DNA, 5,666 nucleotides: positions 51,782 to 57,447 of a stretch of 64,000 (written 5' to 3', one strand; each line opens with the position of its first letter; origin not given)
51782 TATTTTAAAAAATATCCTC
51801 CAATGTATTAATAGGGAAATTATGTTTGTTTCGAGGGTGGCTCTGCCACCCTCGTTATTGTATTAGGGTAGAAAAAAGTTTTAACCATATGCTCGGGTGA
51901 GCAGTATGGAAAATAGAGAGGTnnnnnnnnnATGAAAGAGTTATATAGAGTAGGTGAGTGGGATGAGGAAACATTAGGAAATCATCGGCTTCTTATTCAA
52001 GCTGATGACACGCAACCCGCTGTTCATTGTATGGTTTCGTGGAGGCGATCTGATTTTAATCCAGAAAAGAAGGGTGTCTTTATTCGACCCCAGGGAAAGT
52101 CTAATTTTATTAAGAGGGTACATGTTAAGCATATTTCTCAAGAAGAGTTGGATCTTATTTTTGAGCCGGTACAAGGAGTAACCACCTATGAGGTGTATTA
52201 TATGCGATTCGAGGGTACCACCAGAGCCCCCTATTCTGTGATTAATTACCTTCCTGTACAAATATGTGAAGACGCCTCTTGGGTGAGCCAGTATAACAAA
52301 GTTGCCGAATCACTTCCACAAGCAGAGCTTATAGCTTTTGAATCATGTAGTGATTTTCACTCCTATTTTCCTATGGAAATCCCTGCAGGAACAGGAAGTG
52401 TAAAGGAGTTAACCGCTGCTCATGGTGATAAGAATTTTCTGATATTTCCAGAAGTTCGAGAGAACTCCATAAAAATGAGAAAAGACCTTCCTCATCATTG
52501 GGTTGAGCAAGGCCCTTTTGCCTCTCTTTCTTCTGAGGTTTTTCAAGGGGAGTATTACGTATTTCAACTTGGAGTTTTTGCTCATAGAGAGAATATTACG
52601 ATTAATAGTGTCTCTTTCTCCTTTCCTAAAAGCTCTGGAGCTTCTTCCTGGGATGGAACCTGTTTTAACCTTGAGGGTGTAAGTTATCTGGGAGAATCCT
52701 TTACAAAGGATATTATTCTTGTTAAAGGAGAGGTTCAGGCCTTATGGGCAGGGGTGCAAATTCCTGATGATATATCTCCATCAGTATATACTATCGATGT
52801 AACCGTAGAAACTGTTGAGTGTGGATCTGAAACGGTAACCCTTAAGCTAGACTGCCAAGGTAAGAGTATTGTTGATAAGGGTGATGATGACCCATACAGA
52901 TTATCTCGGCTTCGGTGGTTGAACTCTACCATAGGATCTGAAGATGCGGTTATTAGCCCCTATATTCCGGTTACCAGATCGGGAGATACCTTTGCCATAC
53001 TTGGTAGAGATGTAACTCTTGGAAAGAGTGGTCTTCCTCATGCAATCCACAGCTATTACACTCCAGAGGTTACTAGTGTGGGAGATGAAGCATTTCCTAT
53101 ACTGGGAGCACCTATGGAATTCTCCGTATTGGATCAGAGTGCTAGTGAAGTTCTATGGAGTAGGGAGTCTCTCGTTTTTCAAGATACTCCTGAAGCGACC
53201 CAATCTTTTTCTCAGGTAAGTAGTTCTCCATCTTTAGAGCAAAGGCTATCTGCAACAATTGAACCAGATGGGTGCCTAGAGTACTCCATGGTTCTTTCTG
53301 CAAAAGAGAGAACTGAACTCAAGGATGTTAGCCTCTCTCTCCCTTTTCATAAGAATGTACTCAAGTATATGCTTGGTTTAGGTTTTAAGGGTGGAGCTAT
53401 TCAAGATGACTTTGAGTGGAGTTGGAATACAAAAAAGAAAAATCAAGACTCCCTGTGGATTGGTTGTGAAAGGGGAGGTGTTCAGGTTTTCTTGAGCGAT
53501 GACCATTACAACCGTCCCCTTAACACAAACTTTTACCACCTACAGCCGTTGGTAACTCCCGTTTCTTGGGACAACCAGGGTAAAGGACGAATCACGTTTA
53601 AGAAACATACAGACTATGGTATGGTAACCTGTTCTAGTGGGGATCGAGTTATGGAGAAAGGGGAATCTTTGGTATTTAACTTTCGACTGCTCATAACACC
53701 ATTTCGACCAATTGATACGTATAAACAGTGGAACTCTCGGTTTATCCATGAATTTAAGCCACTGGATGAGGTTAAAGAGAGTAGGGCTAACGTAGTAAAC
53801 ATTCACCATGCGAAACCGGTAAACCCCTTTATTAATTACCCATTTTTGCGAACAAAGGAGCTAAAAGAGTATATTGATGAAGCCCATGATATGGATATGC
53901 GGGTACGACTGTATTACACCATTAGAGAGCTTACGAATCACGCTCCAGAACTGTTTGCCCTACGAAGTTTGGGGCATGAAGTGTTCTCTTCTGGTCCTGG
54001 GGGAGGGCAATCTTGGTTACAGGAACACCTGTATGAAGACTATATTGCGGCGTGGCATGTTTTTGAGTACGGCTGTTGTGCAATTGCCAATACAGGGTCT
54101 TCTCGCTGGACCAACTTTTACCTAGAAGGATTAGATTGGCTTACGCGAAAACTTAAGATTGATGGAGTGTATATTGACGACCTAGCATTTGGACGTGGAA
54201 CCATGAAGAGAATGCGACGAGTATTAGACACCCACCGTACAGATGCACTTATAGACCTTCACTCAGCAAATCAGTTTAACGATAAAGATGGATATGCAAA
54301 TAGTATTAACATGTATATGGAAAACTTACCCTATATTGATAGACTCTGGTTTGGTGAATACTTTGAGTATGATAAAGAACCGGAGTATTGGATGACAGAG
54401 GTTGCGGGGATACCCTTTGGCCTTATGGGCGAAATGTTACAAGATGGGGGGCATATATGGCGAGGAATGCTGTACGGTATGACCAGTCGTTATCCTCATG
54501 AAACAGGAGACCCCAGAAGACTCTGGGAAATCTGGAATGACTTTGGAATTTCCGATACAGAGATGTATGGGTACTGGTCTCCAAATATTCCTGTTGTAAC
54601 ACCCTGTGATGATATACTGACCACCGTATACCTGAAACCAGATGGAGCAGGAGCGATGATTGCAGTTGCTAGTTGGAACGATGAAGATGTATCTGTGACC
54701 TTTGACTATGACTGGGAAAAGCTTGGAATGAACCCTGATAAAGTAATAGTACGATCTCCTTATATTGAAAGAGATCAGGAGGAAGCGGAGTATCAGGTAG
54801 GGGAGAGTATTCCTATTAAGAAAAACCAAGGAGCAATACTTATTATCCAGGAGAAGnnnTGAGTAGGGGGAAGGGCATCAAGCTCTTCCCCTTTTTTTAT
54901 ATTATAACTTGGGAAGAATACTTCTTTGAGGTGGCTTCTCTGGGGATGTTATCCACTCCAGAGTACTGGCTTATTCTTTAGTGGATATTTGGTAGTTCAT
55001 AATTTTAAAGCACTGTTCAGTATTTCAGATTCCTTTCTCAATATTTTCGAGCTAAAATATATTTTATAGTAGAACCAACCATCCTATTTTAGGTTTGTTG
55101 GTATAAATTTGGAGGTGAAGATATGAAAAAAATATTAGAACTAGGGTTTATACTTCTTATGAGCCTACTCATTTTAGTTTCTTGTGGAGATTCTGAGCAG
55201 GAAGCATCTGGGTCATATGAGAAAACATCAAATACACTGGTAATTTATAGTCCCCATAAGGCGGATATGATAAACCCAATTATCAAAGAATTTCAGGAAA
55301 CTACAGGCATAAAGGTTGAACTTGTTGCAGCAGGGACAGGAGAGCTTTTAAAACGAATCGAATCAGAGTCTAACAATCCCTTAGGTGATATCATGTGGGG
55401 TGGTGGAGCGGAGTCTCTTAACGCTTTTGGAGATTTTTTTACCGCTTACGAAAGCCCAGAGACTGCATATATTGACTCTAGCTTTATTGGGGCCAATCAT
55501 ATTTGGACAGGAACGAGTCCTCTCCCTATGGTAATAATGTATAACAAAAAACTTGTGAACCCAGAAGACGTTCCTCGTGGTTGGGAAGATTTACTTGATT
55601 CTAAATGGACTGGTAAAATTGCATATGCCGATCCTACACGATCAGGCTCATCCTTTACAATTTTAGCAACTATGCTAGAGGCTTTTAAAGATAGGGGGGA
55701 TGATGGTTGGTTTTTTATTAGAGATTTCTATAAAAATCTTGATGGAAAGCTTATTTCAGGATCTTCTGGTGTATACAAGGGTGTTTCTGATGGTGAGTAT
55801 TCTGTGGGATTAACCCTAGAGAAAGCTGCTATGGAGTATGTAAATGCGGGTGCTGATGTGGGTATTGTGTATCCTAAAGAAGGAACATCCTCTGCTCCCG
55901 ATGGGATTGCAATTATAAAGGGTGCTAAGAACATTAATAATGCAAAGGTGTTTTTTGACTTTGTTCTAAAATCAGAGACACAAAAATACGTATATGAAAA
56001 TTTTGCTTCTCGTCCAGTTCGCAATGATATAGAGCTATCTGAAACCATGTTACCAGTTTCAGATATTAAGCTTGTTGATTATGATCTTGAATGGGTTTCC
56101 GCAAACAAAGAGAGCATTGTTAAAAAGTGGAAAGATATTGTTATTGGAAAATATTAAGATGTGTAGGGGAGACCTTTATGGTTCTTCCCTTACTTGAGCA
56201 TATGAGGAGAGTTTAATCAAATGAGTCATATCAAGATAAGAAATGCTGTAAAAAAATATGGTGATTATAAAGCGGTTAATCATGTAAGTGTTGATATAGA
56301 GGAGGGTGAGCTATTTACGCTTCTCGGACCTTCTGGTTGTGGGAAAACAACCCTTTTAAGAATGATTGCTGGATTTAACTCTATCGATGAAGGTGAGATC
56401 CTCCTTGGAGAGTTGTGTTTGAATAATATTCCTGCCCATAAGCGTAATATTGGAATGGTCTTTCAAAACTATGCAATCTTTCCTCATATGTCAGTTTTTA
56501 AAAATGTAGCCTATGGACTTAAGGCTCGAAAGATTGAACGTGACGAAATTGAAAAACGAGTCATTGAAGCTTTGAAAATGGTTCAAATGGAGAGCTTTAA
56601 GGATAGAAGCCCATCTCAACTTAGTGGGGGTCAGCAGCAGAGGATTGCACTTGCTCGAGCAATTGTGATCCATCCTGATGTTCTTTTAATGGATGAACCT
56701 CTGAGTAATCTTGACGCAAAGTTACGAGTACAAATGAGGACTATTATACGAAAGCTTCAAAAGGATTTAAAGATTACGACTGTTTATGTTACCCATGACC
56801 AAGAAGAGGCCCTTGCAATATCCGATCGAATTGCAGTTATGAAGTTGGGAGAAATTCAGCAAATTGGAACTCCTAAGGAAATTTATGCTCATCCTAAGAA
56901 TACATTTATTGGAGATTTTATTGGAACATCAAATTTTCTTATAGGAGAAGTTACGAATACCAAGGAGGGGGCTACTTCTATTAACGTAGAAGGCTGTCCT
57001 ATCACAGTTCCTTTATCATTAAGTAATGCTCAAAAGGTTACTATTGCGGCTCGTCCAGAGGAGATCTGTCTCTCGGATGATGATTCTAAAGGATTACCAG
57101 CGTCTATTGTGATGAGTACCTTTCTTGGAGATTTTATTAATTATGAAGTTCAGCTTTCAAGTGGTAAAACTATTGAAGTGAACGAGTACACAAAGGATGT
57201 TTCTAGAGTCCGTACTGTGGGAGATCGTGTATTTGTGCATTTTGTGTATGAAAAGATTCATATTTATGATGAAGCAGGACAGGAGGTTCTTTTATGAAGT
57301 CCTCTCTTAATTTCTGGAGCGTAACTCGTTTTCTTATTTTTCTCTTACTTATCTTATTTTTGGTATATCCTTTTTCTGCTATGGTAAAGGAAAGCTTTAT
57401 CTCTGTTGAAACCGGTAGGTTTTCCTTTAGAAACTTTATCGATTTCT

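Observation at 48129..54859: LplABC-type oligosaccharide transporter coupled to a 978-aa unassigned cytoplasmic protein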

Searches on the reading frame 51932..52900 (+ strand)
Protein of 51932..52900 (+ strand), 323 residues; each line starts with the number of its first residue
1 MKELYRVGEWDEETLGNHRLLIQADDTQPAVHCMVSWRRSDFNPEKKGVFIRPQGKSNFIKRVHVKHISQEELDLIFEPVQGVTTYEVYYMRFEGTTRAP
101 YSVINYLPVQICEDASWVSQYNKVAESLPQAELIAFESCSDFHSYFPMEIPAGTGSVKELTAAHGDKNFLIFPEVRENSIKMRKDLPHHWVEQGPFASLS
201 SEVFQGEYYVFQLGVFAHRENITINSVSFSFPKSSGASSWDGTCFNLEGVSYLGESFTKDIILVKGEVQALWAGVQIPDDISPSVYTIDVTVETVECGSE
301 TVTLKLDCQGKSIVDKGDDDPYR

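Call 42: search_protein_families(library=pfam, proteins=[window:51932-52900:+], max_evalue=10)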
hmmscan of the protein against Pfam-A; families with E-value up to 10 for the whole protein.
window:51932-52900:+ (323 aa): 2 families
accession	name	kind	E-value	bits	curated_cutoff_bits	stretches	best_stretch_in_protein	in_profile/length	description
PF19543.5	GH123_N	-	2.3e-81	274.5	22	1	9-323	2-320/969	Glycoside hydrolase 123, N-terminal domain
PF22680.2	Glyco_hydro_123_N_2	-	0.012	15.9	27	1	258-293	106-141/142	Glycoside hydrolase 123 N-terminal domain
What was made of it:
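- On CAZy GH123: PF22680 is weak, at E 0.012 (call 42).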

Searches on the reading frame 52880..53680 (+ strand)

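Call 42: search_protein_families(library=pfam, proteins=[window:52880-53680:+], max_evalue=10)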
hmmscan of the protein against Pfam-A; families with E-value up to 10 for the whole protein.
window:52880-53680:+ (267 aa): 1 family
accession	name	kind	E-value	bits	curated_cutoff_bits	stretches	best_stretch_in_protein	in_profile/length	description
PF19543.5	GH123_N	-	2.1e-77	261.3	22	1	1-267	314-579/969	Glycoside hydrolase 123, N-terminal domain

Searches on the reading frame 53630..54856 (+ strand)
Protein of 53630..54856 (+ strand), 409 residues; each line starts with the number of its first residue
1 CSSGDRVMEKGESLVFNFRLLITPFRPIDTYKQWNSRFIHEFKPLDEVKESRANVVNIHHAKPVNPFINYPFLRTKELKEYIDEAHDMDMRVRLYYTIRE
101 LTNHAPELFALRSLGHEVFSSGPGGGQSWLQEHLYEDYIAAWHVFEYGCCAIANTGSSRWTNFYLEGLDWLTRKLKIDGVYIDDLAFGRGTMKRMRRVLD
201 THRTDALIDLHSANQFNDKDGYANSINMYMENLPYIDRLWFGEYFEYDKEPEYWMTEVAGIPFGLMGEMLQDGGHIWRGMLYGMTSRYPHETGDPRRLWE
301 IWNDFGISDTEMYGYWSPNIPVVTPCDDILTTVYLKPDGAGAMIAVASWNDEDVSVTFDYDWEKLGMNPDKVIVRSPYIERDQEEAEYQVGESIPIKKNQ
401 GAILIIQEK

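Call 42: search_protein_families(library=pfam, proteins=[window:53630-54856:+], max_evalue=10)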
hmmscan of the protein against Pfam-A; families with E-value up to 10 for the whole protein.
window:53630-54856:+ (409 aa): 2 families
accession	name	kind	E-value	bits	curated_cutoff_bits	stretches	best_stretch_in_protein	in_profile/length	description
PF19543.5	GH123_N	-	6.2e-196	653.7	22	1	2-407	564-969/969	Glycoside hydrolase 123, N-terminal domain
PF19773.5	DUF6259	-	0.0097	15.5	28.7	1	78-189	107-206/300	Domain of unknown function (DUF6259)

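Call 54: predict_structure(alignment_id=A2)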
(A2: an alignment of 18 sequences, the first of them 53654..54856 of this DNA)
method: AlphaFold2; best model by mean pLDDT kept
length: 401 residues; sequences in the alignment: 18
mean_pLDDT: 70.0   pTM: 0.69
mean pLDDT of the five models: 70.0, 66.0, 63.1, 58.4, 54.1
residues with pLDDT >= 90: 84; 70-90: 139; 50-70: 93; < 50: 85
segments of 3 or more residues with pLDDT < 50: 8-13, 53-56, 90-149, 211-213
pLDDT, mean of each block of 10 residues (from residue 1): 53 52 69 86 85 55 65 91 75 43 39 37 37 30 33 64 81 71 83 83 62 53 74 64 57 50 60 73 71 88 83 91 91 93 93 95 95 90 92 92 88
secondary structure, 60 per line:
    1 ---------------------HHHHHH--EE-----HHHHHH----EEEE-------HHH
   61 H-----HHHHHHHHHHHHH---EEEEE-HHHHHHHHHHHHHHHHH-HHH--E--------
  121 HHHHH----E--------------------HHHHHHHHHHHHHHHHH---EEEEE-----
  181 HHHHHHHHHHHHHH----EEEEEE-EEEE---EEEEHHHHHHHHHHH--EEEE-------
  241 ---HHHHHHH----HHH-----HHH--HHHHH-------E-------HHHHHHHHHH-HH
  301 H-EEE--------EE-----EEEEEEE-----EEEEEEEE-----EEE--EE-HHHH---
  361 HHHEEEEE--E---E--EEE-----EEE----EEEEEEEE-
elements in order: H22-27 H37-42 E47-50 H58-61 H67-79 E83-87 H89-105 H121-125 H151-167 E171-175 H181-194 E199-204 E206-209 E213-216 H217-227 E230-233 H244-250 H268-272 H288-297 E303-305 E321-327 E333-340 E346-348 H354-357 E364-368 E378-380 E386-388 E393-400
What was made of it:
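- That model is weaker, at pLDDT 70 (call 54).
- Tried and rejected: The separate AF2 model of the catalytic half was weaker (pLDDT 70, call 54) than the full-length model, so its Foldseek list is only supporting evidence.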

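Call 56: search_solved_structures(query=A2, max_evalue=10, show_alignments=4)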
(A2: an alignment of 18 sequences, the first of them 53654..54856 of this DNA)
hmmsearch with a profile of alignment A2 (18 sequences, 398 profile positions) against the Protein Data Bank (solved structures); distinct sequences matched with E-value up to 10: 2.
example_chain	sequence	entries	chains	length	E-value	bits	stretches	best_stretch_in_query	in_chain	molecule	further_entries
3kij_A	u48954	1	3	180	1.3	10.8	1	284-324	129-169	Probable glutathione peroxidase 8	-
3cyn_A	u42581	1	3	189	1.4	10.7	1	284-324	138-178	Probable glutathione peroxidase 8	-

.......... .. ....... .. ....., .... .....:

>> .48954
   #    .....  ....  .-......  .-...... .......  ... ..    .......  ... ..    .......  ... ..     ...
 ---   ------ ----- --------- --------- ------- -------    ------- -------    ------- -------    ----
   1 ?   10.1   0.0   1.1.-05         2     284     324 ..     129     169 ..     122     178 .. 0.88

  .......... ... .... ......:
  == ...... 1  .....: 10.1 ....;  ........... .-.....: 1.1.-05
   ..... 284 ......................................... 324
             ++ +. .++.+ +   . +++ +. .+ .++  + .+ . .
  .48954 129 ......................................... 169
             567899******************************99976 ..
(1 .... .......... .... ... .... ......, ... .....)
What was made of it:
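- On CAZy GH123: The catalytic-half profile hits no GH123 chain in the PDB (call 56).
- Closest known: Alpha-glycosidase-type barrels: GH36 FpGalNase. Different: No Pfam or PDB sequence match to any of these families was found (calls 42, 56).
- The catalytic-half profile hits no GH123 chain (call 56).
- Tried and rejected: A profile of the catalytic half against the PDB found nothing (call 56).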

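Call 57: fold_search(model_id=the predicted structure, library=pdb)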
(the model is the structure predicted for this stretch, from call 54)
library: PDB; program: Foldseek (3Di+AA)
matches with E <= 10: 1744; with E <= 0.001: 142
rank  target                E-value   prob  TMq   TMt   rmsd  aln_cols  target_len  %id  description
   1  5cgm_B                3.0e-09  1.00  0.54  0.35   7.7       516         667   11  Structure of Mycobacterium thermoresistibile GlgE in complex with maltose at 1.95A resolution (released 2015-12-09)
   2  4gkl_A                8.9e-09  1.00  0.53  0.51   8.0       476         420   12  Crystal structure of a noncanonic maltogenic alpha-amylase AmyB from Thermotoga neapolitana (released 2013-02-27)
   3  9awt_A                1.1e-08  1.00  0.54  0.35   9.4       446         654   11  Structure of the A type blood alpha-D-galactosamine galactosaminidase from Flavonifractor plautii in complex with GalN (released 2024-12-18)
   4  4cn1_A                1.4e-08  1.00  0.53  0.35   7.8       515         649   10  GlgE isoform 1 from Streptomyces coelicolor D394A mutant with maltose- 1-phosphate bound (released 2014-05-21)
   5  5a2c_A                1.4e-08  1.00  0.51  0.46   9.1       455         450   13  Crystal Structure of Anoxybacillus Alpha-amylase Provides Insights into a New Glycosyl Hydrolase Subclass (released 2016-03-30)
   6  5cgm_A                2.0e-08  1.00  0.54  0.35   7.8       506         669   11  Structure of Mycobacterium thermoresistibile GlgE in complex with maltose at 1.95A resolution (released 2015-12-09)
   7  4cn4_A                2.0e-08  1.00  0.53  0.36   8.9       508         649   12  GlgE isoform 1 from Streptomyces coelicolor E423A mutant with 2-deoxy- 2-fluoro-beta-maltosyl modification (released 2014-05-21)
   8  5z0u                  2.2e-08  1.00  0.52  0.36   9.3       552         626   12  Thermoactinomyces vulgaris R-47 alpha-amylase I (TVA I) 11 residues (from A363 to N373) deletion mutant (Del11) (released 2018-02-21)
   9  5cj5_B                2.8e-08  1.00  0.50  0.32   9.4       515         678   11  Structure of Mycobacterium thermoresistibile GlgE APO form at 3.13A resolution (released 2015-12-09)
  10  5cim_A                3.0e-08  1.00  0.53  0.35   8.6       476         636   12  Structure of Mycobacterium thermoresistibile GlgE in complex with maltose (cocrystallisation with maltose-1-phosphate) (released 2015-12-09)
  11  4gkl_B                3.8e-08  1.00  0.54  0.52   7.7       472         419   12  Crystal structure of a noncanonic maltogenic alpha-amylase AmyB from Thermotoga neapolitana (released 2013-02-27)
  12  9ayu_A                3.8e-08  1.00  0.49  0.33  10.8       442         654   12  Structure of the A type blood alpha-D-galactosamine galactosaminidase D463A mutant from Flavonifractor plautii (released 2024-12-18)
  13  4u3c_A                4.0e-08  1.00  0.53  0.35   8.1       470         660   12  Docking Site of Maltohexaose in the Mtb GlgE (released 2015-07-22)
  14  4u33_A                4.0e-08  1.00  0.52  0.34   7.7       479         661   12  Structure of Mtb GlgE bound to maltose (released 2015-07-22)
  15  5cim_B                4.6e-08  1.00  0.50  0.32   8.5       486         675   11  Structure of Mycobacterium thermoresistibile GlgE in complex with maltose (cocrystallisation with maltose-1-phosphate) (released 2015-12-09)
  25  3wnk                  5.4e-07  1.00  0.36  0.22  18.7       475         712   11  Crystal Structure of Bacillus circulans T-3040 cycloisomaltooligosaccharide glucanotransferase (released 2014-02-05)
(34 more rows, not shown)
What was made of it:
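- The catalytic half alone matches GH13, GH36, GH27 and GH66 3wnk (call 57).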

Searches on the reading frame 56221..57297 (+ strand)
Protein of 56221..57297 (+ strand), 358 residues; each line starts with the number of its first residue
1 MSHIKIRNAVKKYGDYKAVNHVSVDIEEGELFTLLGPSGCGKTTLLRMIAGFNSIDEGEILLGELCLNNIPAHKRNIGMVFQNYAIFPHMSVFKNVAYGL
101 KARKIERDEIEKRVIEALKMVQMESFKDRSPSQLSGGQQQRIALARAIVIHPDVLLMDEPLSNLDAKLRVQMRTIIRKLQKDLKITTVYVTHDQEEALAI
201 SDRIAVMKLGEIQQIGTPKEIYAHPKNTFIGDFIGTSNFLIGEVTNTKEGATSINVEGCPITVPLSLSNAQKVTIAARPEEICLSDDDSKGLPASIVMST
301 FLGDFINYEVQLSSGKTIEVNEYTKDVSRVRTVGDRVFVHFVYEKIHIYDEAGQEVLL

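Call 3: search_protein_families(library=pfam, proteins=[window:56221-57297:+])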
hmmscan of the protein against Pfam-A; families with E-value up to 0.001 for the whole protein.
window:56221-57297:+ (358 aa): 4 families
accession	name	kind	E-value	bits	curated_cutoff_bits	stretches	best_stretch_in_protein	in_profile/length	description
PF00005.33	ABC_tran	-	7.6e-37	127.4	25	1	20-161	2-136/137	ABC transporter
PF08402.16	TOBE_2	-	3.7e-09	37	21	1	276-347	2-74/76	TOBE domain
PF13304.12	AAA_21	-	5.1e-06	27.2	27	0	110-195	213-301/304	AAA domain, putative AbiEii toxin, Type IV TA system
PF02463.25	SMC_N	-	0.00035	20.5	40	0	68-194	114-201/220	RecF/RecN/SMC N terminal domain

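Call 4: search_protein_families(library=ncbifam, proteins=[window:56221-57297:+])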
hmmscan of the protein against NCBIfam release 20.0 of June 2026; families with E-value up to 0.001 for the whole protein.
window:56221-57297:+ (358 aa): 188 families (the best 25 are shown)
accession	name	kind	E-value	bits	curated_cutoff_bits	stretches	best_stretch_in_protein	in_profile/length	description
NF006987.0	PRK09452.1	equivalog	2.2e-118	395.2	482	1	4-342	18-365/378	spermidine/putrescine ABC transporter ATP-binding protein PotA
TIGR03265.1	PhnT2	equivalog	7.8e-115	383.9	457.7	1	2-349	3-352/353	putative 2-aminoethylphosphonate ABC transporter ATP-binding protein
TIGR01187.1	potA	subfamily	6e-112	373.9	355.6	1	34-345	1-321/325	polyamine ABC transporter ATP-binding protein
NF008653.0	PRK11650.1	subfamily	9e-111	370.4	432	1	1-355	1-353/357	sn-glycerol-3-phosphate ABC transporter ATP-binding protein UgpC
NF043075.1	MMSYN1_0197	equivalog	5.3e-109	364.3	550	1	4-349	3-339/341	spermidine/putrescine ABC transporter ATP-binding protein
NF008513.0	PRK11432.1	equivalog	1.6e-97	326.6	496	1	3-347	6-345/351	ferric ABC transporter ATP-binding protein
NF008233.0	PRK11000.1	equivalog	6.1e-96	321.5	568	1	1-354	1-358/369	maltose/maltodextrin ABC transporter ATP-binding protein MalK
NF040933.2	ABC_arch_GlcV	equivalog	4.6e-94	315.2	450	1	4-348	3-356/357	glucose ABC transporter ATP-binding protein GlcV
TIGR03258.1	PhnT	equivalog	1.4e-93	313.7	499.15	1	4-341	9-349/359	2-aminoethylphosphonate ABC transport system ATP-binding subunit PhnT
NF040840.2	tungstate_WtpC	equivalog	4.5e-93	312.3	440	1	4-288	2-282/347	tungstate ABC transporter ATP-binding protein WtpC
TIGR00968.1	3a0106s01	subfamily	1.2e-91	306.4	342.75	1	4-239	1-236/237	sulfate ABC transporter ATP-binding protein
NF008621.0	PRK11607.1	equivalog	3.7e-90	302.4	613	1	4-322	20-346/377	putrescine ABC transporter ATP-binding subunit PotG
NF008105.0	PRK10851.1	equivalog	4.3e-86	288.9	502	1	4-348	3-348/362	sulfate/thiosulfate ABC transporter ATP-binding protein CysA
TIGR01186.1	proV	subfamily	5.6e-73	246.1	326.6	1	11-272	1-266/363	betaine/proline/choline family ABC transporter ATP-binding protein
TIGR03415.1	ABC_choXWV_ATP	equivalog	8e-62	209.4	483.75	1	10-239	31-270/382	choline ABC transporter ATP-binding protein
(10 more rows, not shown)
